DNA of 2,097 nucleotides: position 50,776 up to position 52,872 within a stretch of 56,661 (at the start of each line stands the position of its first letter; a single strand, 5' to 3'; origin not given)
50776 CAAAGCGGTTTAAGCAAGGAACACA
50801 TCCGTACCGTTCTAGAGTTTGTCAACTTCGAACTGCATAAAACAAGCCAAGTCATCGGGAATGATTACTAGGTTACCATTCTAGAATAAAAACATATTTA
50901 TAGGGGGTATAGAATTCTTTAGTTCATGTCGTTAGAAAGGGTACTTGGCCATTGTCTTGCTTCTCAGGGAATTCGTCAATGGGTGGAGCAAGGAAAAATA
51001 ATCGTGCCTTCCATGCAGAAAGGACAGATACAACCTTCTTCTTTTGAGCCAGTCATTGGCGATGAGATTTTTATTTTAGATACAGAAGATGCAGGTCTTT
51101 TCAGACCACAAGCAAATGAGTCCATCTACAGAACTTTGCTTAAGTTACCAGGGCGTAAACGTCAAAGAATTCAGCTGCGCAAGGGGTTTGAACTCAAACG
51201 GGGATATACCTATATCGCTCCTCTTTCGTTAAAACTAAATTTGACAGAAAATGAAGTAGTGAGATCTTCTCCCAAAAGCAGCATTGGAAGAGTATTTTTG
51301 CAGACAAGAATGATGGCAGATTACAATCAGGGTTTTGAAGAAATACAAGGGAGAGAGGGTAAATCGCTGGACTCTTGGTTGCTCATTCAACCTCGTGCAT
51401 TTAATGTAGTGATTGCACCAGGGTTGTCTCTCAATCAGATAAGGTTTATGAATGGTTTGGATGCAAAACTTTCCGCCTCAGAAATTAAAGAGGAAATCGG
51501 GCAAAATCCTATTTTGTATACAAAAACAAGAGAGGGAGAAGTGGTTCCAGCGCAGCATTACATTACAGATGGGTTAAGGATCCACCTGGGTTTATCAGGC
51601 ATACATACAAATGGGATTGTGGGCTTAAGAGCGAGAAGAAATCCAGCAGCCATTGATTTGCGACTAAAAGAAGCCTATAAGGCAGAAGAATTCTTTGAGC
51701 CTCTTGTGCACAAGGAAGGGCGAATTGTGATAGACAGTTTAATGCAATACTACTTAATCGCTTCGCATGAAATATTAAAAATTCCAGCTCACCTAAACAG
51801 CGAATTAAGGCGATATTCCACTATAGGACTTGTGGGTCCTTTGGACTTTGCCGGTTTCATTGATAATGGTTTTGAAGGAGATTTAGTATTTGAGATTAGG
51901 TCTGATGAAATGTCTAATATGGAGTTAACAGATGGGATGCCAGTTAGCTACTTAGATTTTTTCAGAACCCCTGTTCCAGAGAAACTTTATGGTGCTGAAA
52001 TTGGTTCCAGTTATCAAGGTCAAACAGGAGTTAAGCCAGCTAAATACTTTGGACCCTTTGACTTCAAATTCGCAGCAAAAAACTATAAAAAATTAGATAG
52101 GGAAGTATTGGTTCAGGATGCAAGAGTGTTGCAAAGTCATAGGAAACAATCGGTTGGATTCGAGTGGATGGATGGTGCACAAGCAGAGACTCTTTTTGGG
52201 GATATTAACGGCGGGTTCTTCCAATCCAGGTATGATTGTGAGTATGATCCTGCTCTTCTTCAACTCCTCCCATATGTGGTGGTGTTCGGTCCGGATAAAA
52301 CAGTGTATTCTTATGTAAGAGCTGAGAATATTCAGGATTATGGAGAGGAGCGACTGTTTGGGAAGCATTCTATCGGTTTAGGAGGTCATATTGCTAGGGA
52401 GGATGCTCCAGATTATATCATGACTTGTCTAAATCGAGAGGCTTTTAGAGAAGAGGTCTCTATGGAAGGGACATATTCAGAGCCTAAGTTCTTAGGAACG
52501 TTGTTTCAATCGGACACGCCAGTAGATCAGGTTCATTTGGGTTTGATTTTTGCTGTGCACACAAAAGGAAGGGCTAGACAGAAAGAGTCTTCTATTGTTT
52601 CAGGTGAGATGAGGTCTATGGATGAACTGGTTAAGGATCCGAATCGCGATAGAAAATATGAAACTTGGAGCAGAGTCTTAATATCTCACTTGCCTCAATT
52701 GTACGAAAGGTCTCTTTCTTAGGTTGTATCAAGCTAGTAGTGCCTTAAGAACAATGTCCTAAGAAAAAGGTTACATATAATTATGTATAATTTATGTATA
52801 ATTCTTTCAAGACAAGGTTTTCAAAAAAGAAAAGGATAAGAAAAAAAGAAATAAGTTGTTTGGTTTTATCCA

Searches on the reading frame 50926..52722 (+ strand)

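Call 16: search_protein_families(library=ncbifam, proteins=[window:50926-52722:+], max_evalue=0.00001)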
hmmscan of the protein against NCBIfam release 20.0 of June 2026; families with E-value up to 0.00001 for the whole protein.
window:50926-52722:+ (598 aa): 2 families
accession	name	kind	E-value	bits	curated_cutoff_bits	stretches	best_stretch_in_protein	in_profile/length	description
NF005734.0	PRK07559.1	equivalog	3.7e-50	170.7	283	1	11-375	12-365/368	2'-deoxycytidine 5'-triphosphate deaminase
TIGR02274.1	dCTP_deam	equivalog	2.3e-17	63.3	92.8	1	239-373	47-179/180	dCTP deaminase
